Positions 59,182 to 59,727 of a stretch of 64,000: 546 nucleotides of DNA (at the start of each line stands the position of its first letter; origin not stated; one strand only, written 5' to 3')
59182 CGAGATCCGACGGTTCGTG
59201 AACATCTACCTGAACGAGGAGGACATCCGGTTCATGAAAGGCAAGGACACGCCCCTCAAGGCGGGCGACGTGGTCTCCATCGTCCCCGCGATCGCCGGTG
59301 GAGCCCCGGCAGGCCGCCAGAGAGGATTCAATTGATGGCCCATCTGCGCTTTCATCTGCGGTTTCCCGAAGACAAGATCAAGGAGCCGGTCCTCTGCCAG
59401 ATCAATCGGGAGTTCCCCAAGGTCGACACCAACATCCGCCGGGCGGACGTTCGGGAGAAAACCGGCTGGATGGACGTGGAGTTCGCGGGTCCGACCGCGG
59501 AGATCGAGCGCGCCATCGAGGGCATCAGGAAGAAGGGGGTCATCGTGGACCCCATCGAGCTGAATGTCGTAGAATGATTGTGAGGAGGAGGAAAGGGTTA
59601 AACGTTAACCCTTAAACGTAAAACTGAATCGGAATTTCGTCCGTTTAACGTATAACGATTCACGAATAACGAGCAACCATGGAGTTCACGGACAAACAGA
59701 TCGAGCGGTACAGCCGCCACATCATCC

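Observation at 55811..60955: Eight-gene protein-thiocarboxylate cluster with two carriers, two E1-like enzymes, CysK/M, a ThrC-like enzyme, a NIL protein and one JAMM protease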

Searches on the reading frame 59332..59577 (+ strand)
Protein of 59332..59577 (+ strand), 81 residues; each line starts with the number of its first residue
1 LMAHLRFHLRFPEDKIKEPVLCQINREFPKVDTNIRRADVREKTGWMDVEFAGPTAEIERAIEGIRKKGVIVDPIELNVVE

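Call 3: search_protein_families(library=pfam, proteins=[window:59332-59577:+], max_evalue=0.01)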
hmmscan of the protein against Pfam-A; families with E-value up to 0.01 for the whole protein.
window:59332-59577:+ (81 aa): 1 family
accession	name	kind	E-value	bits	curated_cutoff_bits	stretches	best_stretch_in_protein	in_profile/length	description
PF09383.16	NIL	-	1.3e-13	51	24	1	6-72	2-71/73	NIL domain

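Call 4: search_protein_families(library=ncbifam, proteins=[window:59332-59577:+], max_evalue=0.01)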
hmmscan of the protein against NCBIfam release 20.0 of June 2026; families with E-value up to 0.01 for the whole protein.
window:59332-59577:+ (81 aa): 0 families

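Call 29: find_homologous_proteins(query=window:59335-59574:+, max_evalue=0.001)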
Query seq(80 aa) (80 aa): 1014 proteins with E <= 0.001 among 1018 candidates; the best 120 are listed.
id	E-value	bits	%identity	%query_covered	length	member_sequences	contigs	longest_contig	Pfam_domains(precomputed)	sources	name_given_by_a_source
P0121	4.4e-44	165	95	100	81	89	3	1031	PF09383.17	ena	-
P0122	9.9e-43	161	91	100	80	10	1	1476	PF09383.17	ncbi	-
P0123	4.2e-42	159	93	100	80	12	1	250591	PF09383.17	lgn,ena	-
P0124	4.8e-42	159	90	100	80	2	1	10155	PF09383.17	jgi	jgi:hypothetical protein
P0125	9.7e-42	158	91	100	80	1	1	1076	PF09383.17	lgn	-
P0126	2.2e-41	157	90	100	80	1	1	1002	PF09383.17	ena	-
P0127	2.2e-41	157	91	100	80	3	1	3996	PF09383.17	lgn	-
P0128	2.7e-41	156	91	100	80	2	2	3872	PF09383.17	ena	-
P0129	6.3e-41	155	90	100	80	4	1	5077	PF09383.17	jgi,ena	-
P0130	7.8e-41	155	89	100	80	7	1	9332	PF09383.17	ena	-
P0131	1.6e-40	154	89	100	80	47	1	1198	PF09383.17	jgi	jgi:hypothetical protein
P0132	2.9e-40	153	90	100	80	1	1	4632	PF09383.17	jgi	jgi:ABC-type methionine transport system ATPase subunit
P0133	3.2e-40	153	89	100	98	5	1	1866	PF09383.17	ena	-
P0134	4.0e-40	153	88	100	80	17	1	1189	PF09383.17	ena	-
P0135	1.0e-39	151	88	100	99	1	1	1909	PF09383.17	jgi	jgi:L-aspartate semialdehyde sulfurtransferase ferredoxin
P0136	1.0e-39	151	89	100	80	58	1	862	PF09383.17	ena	-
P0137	5.4e-39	149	86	100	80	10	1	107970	PF09383.17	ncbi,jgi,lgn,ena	-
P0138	1.3e-38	148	89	100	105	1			PF09383.17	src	-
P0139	3.0e-38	147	88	100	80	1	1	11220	PF09383.17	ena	-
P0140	4.9e-37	143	89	94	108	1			PF09383.17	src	-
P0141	3.2e-33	131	78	100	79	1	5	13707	PF09383.17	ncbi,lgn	ncbi:NIL domain-containing protein [Petrachloros mirabilis]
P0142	6.2e-33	130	79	100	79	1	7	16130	PF09383.17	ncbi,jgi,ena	ncbi:MAG TPA: NIL domain-containing protein [Nitrospiraceae bacterium]|jgi:hypothetical protein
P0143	9.1e-33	129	75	100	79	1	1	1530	PF09383.17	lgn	-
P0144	1.0e-32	129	76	100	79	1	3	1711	PF09383.17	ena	-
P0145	1.1e-32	129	78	100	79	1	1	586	PF09383.17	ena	-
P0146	1.1e-32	129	78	100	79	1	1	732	PF09383.17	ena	-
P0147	1.3e-32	129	79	100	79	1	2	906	PF09383.17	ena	-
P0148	1.6e-32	129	76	100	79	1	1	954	PF09383.17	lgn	-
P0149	1.6e-32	129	78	100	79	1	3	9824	PF09383.17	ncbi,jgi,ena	ncbi:MAG: NIL domain-containing protein [Nitrospiraceae bacterium]|jgi:hypothetical protein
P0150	1.6e-32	128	78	100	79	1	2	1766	PF09383.17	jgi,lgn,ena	jgi:ABC-type methionine transport system ATPase subunit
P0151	1.7e-32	128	78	100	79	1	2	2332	PF09383.17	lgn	-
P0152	1.8e-32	128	79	100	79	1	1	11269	PF09383.17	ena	-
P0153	2.4e-32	128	79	100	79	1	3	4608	PF09383.17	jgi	jgi:ABC-type methionine transport system ATPase subunit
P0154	2.5e-32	128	78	100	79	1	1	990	PF09383.17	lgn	-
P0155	2.6e-32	128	75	100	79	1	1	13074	PF09383.17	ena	-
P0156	3.3e-32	128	75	100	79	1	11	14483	PF09383.17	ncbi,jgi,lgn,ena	jgi:ABC-type methionine transport system ATPase subunit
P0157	3.3e-32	128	75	100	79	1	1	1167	PF09383.17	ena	-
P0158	3.4e-32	127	78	100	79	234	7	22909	PF09383.17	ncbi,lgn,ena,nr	ncbi:MAG TPA: NIL domain-containing protein [Nitrospiraceae bacterium]|nr:NIL domain-containing prot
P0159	3.5e-32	127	78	100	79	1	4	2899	PF09383.17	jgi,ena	-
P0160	3.5e-32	127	78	100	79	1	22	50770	PF09383.17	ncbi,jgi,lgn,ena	-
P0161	3.5e-32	127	76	100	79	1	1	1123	PF09383.17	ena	-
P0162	3.6e-32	127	78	100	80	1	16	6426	PF09383.17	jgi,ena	jgi:ABC-type methionine transport system ATPase subunit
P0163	4.1e-32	127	78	100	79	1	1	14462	PF09383.17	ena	-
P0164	4.2e-32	127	75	100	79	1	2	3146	PF09383.17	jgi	jgi:hypothetical protein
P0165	4.4e-32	127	75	100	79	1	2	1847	PF09383.17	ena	-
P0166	4.6e-32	127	75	100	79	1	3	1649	PF09383.17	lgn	-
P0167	4.8e-32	127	76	100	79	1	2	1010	PF09383.17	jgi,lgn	jgi:ABC-type methionine transport system ATPase subunit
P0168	4.9e-32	127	75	100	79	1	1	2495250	PF09383.17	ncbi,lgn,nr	ncbi:MAG: NIL domain-containing protein [Nitrospira sp.]|nr:NIL domain-containing protein [Nitrospir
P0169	4.9e-32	127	76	100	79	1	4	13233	PF09383.17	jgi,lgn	jgi:ABC-type methionine transport system ATPase subunit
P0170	4.9e-32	127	78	100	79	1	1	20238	PF09383.17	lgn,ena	-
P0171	5.1e-32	127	78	100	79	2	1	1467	PF09383.17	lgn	-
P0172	5.5e-32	127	78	100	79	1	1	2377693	PF09383.17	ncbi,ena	-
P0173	5.5e-32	127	76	100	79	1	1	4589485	PF09383.17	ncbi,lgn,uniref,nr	ncbi:NIL domain-containing protein [Nitrospira moscoviensis]|uniref:NIL domain-containing protein n=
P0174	6.4e-32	127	75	100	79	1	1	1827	PF09383.17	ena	-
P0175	6.6e-32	127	78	100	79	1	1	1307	PF09383.17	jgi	-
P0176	6.6e-32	127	78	100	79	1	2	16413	PF09383.17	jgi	jgi:hypothetical protein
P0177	7.8e-32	126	75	100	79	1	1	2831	PF09383.17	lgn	-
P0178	7.8e-32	126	75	100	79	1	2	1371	PF09383.17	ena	-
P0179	8.2e-32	126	76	100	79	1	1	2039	PF09383.17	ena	-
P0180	8.2e-32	126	75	100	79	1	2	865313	PF09383.17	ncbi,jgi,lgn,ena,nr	ncbi:MAG TPA: NIL domain-containing protein [Nitrospira sp.]|jgi:ABC-type methionine transport syste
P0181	8.3e-32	126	75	100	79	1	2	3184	PF09383.17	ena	-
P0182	8.7e-32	126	74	100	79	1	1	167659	PF09383.17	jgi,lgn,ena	-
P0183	8.7e-32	126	75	100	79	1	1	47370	PF09383.17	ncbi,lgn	-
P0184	8.9e-32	126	74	100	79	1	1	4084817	PF09383.17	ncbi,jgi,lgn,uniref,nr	ncbi:conserved protein of unknown function [Nitrospira japonica]|uniref:NIL domain-containing protei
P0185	9.0e-32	126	75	100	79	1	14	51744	PF09383.17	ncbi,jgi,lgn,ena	jgi:hypothetical protein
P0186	9.4e-32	126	76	100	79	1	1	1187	PF09383.17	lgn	-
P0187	9.5e-32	126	78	100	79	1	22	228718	PF09383.17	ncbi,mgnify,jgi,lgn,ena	mgnify:CR=1 FL=1|jgi:ABC-type methionine transport system ATPase subunit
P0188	9.6e-32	126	75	100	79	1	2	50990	PF09383.17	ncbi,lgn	-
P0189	1.0e-31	126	76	100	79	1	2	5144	PF09383.17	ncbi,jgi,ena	-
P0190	1.1e-31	126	76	100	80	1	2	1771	PF09383.17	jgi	-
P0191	1.2e-31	126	76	100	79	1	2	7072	PF09383.17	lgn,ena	-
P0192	1.2e-31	126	76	100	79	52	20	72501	PF09383.17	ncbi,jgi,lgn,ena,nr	ncbi:MAG: FeS-binding protein [Nitrospirae bacterium RIFCSPLOWO2_02_FULL_62_14]|nr:MAG: FeS-binding 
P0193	1.3e-31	126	76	100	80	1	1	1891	PF09383.17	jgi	-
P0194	1.3e-31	126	76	100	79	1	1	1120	PF09383.17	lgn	-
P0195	1.3e-31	126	74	100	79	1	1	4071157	PF09383.17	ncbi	ncbi:MAG: conserved protein of unknown function [Nitrospira sp.]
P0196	1.3e-31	126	75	99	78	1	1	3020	PF09383.17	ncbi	ncbi:NIL domain-containing protein, partial [Petrachloros mirabilis]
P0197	1.4e-31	126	76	100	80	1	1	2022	PF09383.17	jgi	-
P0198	1.6e-31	125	76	100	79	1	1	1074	PF09383.17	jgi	jgi:hypothetical protein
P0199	1.6e-31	125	76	100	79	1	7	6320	PF09383.17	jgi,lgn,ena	jgi:ABC-type methionine transport system ATPase subunit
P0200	1.6e-31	125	76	100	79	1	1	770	PF09383.17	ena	-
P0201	1.6e-31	125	75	100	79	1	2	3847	PF09383.17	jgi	jgi:hypothetical protein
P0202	1.7e-31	125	75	100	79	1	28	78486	PF09383.17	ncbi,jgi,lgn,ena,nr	ncbi:MAG TPA: NIL domain-containing protein [Nitrospira sp.]|jgi:ABC-type methionine transport syste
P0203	1.7e-31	125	75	100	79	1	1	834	PF09383.17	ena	-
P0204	1.7e-31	125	76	100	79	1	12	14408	PF09383.17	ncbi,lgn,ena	-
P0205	1.7e-31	125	76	100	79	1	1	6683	PF09383.17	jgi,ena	-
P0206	1.7e-31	125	76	100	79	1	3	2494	PF09383.17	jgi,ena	-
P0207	1.7e-31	125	75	100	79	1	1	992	PF09383.17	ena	-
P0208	1.8e-31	125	75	100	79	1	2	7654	PF09383.17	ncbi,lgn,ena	-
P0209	1.8e-31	125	74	100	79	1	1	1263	PF09383.17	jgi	jgi:ABC-type methionine transport system ATPase subunit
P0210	1.8e-31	125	75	100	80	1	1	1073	PF09383.17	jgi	jgi:ABC-type methionine transport system ATPase subunit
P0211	1.8e-31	125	75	100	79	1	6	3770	PF09383.17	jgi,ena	jgi:L-aspartate semialdehyde sulfurtransferase ferredoxin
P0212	2.0e-31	125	74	100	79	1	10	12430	PF09383.17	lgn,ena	-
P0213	2.1e-31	125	74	100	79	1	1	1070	PF09383.17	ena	-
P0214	2.1e-31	125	74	100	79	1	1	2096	PF09383.17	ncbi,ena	ncbi:MAG TPA: NIL domain-containing protein [Nitrospira sp.]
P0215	2.1e-31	125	74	100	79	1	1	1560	PF09383.17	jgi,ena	-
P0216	2.2e-31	125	73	100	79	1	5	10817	PF09383.17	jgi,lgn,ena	jgi:ABC-type methionine transport system ATPase subunit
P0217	2.2e-31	125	76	100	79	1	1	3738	PF09383.17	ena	-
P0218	2.3e-31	125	75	100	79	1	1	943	PF09383.17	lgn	-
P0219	2.4e-31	125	75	100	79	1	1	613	PF09383.17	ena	-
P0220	2.4e-31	125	73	100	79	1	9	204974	PF09383.17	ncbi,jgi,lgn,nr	ncbi:MAG: FeS-binding protein [Nitrospira sp. CR1.3]|nr:FeS-binding protein [Nitrospira sp. CR1.3]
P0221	2.4e-31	125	73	100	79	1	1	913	PF09383.17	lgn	-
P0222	2.4e-31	125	75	100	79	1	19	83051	PF09383.17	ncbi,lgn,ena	-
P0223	2.5e-31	125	76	100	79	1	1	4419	PF09383.17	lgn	-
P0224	2.9e-31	125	74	100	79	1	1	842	PF09383.17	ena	-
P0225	2.9e-31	125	78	100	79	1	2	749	PF09383.17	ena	-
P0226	3.0e-31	124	75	100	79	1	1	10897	PF09383.17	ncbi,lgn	-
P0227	3.0e-31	124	75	100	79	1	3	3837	PF09383.17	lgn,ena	-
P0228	3.1e-31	124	75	100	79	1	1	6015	PF09383.17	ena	-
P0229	3.1e-31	124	75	100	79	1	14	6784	PF09383.17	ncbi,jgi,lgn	jgi:ABC-type methionine transport system ATPase subunit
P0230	3.1e-31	124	73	100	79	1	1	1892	PF09383.17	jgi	-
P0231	3.2e-31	124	74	100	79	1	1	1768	PF09383.17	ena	-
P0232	3.2e-31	124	75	100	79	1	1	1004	PF09383.17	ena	-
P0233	3.2e-31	124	73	100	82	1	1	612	PF09383.17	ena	-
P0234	3.2e-31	124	74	100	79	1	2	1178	PF09383.17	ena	-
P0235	3.4e-31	124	75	100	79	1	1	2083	PF09383.17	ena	-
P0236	3.6e-31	124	74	100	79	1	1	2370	PF09383.17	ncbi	ncbi:MAG TPA: NIL domain-containing protein [Nitrospira sp.]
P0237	3.8e-31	124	80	100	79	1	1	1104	PF09383.17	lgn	-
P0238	3.9e-31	124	75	100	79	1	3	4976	PF09383.17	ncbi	-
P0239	4.3e-31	124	75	100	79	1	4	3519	PF09383.17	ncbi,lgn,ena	-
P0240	4.3e-31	124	76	100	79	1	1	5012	PF09383.17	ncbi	-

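Call 39: search_solved_structures(query=window:59335-59577:+, max_evalue=1, show_alignments=3)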
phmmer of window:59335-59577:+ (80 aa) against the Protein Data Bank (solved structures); distinct sequences matched with E-value up to 1: 1.
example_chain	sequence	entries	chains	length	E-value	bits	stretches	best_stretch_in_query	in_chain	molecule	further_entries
2qsw_A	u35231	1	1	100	0.97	13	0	8-70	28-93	Methionine import ATP-binding protein metN 2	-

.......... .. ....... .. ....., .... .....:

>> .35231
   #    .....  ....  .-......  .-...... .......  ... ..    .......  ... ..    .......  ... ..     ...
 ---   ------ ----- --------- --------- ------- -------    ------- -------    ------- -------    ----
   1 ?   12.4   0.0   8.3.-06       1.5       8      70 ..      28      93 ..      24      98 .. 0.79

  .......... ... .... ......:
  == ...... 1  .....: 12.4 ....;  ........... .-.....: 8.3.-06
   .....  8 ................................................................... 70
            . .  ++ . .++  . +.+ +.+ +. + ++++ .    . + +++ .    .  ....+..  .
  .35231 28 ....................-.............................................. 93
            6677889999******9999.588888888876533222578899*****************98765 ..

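Call 78: predict_structure(alignment_id=A3)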
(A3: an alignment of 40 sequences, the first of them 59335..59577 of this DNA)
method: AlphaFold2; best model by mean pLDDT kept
length: 80 residues; sequences in the alignment: 40
mean_pLDDT: 80.4   pTM: 0.72
mean pLDDT of the five models: 80.4, 79.5, 79.0, 77.1, 75.2
residues with pLDDT >= 90: 23; 70-90: 42; 50-70: 11; < 50: 4
segments of 3 or more residues with pLDDT < 50: 77-80
pLDDT, mean of each block of 10 residues (from residue 1): 87 74 88 73 77 93 90 61
secondary structure, 60 per line:
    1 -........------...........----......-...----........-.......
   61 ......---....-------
elements in order: E2-9 H16-26 E31-36 E45-52 H54-66 E70-73

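Call 80: fold_search(model_id=the predicted structure, library=pdb)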
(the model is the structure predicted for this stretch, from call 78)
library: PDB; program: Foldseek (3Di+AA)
matches with E <= 10: 1731; with E <= 0.001: 5
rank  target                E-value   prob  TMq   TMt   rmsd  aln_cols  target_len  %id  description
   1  2qrr_B                4.0e-04  1.00  0.70  0.58   3.6        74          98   24  Crystal structure of the soluble domain of the ABC transporter, ATP-binding protein from Vibrio parahaemolyticus (released 2007-08-14)
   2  2qsw                  5.6e-04  1.00  0.71  0.64   3.6        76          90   26  Crystal structure of C-terminal domain of ABC transporter / ATP-binding protein from Enterococcus faecalis (released 2007-08-21)
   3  2qrr_A                7.4e-04  1.00  0.70  0.59   3.6        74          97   24  Crystal structure of the soluble domain of the ABC transporter, ATP-binding protein from Vibrio parahaemolyticus (released 2007-08-14)
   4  3ced_A                7.9e-04  1.00  0.72  0.60   3.6        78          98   13  Crystal structure of the C-terminal NIL domain of an ABC transporter protein homologue from Staphylococcus aureus (released 2008-05-13)
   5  6wi5_A                9.7e-04  1.00  0.51  0.47   4.6        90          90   17  De novo designed protein Foldit4 (released 2020-04-22)
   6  3dhx_A                1.1e-03  1.00  0.72  0.59   3.3        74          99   24  Crystal structure of isolated C2 domain of the methionine uptake transporter (released 2008-08-05)
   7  3mgj_A                1.4e-03  1.00  0.68  0.59   3.4        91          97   10  Crystal structure of the Saccharop_dh_N domain of MJ1480 protein from Methanococcus jannaschii. Northeast Structural G (released 2010-04-21)
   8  5b0f_A                1.4e-03  0.98  0.45  0.39   5.0        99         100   12  Polyketide cyclase OAC from Cannabis sativa, Y72F mutant (released 2016-01-27)
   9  2n2t_MODEL_1_A        1.8e-03  1.00  0.64  0.62   3.6        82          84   13  Solution NMR Structure of DE NOVO DESIGNED PROTEIN (FDA_60), Northeast Structural Genomics Consortium (NESG) T (released 2015-09-16)
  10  6cvl_C                1.9e-03  1.00  0.75  0.19   3.5        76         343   22  Crystal structure of the Escherichia coli ATPgS-bound MetNI methionine ABC transporter in complex with its MetQ bindin (released 2018-11-14)
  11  4rjv_C                1.9e-03  1.00  0.57  0.58   3.1        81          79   12  Crystal Structure of a De Novo Designed Ferredoxin Fold, Northeast Structural Genomics Consortium (NESG) Target OR461 (released 2014-10-22)
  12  2ril                  2.0e-03  0.99  0.48  0.43   4.9        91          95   18  Crystal structure of a putative monooxygenase (YP_001095275.1) from Shewanella loihica PV-4 at 1.26 A resolution (released 2007-10-23)
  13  4lub_A                2.3e-03  1.00  0.57  0.28   3.8        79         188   14  X-ray structure of prephenate dehydratase from Streptococcus mutans (released 2014-02-12)
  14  5b0e_A                2.9e-03  0.95  0.46  0.40   5.0        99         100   11  Polyketide cyclase OAC from Cannabis sativa, V59M mutant (released 2016-01-27)
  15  6cvl_D                3.1e-03  1.00  0.66  0.16   4.9        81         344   20  Crystal structure of the Escherichia coli ATPgS-bound MetNI methionine ABC transporter in complex with its MetQ bindin (released 2018-11-14)
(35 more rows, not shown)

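Call 104: search_protein_representatives(protein=window:59335-59577:+)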
Query: 80 residues. Proteins with E-value up to 0.001 (for the whole library): 292; up to 1e-10: 34; up to 1e-30: 1. The best 150 are listed.
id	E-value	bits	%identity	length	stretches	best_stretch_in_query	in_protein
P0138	4.2e-39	147.8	89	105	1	1-80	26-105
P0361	2.7e-25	103.9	100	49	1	1-48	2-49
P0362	1.4e-24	101.7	40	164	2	4-80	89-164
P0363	8.9e-24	99.1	70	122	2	43-80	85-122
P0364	1.2e-23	98.6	75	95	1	11-80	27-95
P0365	3.7e-23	97.1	70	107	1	1-71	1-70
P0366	1.1e-22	95.5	70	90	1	1-70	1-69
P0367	2.3e-20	88.2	69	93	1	1-65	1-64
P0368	4.4e-20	87.3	72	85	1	1-59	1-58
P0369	3.9e-19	84.3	69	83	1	1-63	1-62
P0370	9.7e-19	83.0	77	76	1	25-80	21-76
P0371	1.0e-18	82.9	54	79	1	1-80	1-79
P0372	4.9e-16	74.5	64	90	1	1-60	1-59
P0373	5.6e-16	74.2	58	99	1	2-74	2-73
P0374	8.9e-16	73.6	69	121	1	1-56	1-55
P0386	2.4e-13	65.9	48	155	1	3-80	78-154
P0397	3.5e-10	55.8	45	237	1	2-79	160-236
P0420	1.0e-08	51.1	44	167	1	7-80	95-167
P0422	1.2e-08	50.9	41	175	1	5-80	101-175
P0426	1.6e-08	50.6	41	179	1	2-80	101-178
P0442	1.2e-07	47.7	48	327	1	7-76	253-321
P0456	2.3e-07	46.8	43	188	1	5-80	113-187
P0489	1.7e-06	44.1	39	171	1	5-79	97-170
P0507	4.7e-06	42.7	36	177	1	5-80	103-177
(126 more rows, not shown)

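Call 106: search_protein_families(library=pfam, proteins=[P0422, P0456, P0489, P0507, P0420, P0386, P0397, P0442, P0362, P0426], max_evalue=0.001)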
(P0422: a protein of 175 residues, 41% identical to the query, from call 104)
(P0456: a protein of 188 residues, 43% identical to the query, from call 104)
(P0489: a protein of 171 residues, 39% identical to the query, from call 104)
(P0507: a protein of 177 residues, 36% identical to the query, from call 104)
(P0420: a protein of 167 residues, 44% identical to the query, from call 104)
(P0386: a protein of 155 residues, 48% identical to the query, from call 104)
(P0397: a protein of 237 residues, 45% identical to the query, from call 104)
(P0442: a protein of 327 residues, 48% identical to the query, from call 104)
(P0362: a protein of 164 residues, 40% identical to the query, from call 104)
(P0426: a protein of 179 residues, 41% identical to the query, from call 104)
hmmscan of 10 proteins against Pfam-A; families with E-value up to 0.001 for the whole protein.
P0422 (175 aa): 2 families
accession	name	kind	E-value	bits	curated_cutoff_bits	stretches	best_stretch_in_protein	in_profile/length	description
PF02597.26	ThiS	-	4.4e-14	53.2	22.5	1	5-91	1-76/76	ThiS family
PF09383.16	NIL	-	2.1e-13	50.3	24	1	103-167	4-72/73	NIL domain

P0456 (188 aa): 2 families
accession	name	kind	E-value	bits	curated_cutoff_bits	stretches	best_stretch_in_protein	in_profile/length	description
PF09383.16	NIL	-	7.3e-15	55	24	1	112-178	1-71/73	NIL domain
PF02597.26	ThiS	-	4.3e-12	46.8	22.5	1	5-91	1-76/76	ThiS family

P0489 (171 aa): 2 families
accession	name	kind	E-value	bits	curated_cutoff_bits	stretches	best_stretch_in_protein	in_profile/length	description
PF09383.16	NIL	-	7e-15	55.1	24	1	96-163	1-72/73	NIL domain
PF02597.26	ThiS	-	9.8e-15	55.3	22.5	1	5-91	1-76/76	ThiS family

P0507 (177 aa): 2 families
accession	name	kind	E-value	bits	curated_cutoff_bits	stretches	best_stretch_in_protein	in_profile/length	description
PF02597.26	ThiS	-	2.1e-16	60.6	22.5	1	5-91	1-76/76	ThiS family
PF09383.16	NIL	-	3.1e-11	43.4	24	1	106-169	5-72/73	NIL domain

P0420 (167 aa): 2 families
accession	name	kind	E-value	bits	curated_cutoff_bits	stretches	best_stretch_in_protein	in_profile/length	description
PF09383.16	NIL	-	1.2e-12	48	24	1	95-159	4-72/73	NIL domain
PF02597.26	ThiS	-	3.7e-09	37.4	22.5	1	18-87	14-76/76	ThiS family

P0386 (155 aa): 2 families
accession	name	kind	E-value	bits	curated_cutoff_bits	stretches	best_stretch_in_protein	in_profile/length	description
PF09383.16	NIL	-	2.3e-15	56.7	24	1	80-145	2-71/73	NIL domain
PF02597.26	ThiS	-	5.9e-08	33.6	22.5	1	14-68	18-76/76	ThiS family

P0397 (237 aa): 2 families
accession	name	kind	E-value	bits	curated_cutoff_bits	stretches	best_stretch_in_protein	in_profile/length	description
PF14464.11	Prok-JAB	-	6.3e-19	68.4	25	1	7-123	3-102/114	Prokaryotic homologs of the JAB domain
PF09383.16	NIL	-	8.1e-16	58.1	24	1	164-229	3-72/73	NIL domain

P0442 (327 aa): 2 families
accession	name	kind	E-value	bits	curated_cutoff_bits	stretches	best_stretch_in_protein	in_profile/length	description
PF00291.31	PALP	-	9.5e-38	130.6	35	1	3-201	107-295/295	Pyridoxal-phosphate dependent enzyme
PF09383.16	NIL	-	9.4e-14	51.5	24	1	252-317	3-72/73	NIL domain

P0362 (164 aa): 2 families
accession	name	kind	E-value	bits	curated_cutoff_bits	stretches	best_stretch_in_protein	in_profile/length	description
PF09383.16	NIL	-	8.8e-35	118.9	24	2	5-72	2-73/73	NIL domain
PF23050.1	KH_N4BP1_1st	-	1.8e-06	28.4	27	0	32-64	29-61/65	N4BP1, first type I KH-domain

P0426 (179 aa): 1 family
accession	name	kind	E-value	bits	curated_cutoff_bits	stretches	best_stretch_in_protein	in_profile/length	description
PF09383.16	NIL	-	1e-09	38.6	24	1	103-170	1-72/73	NIL domain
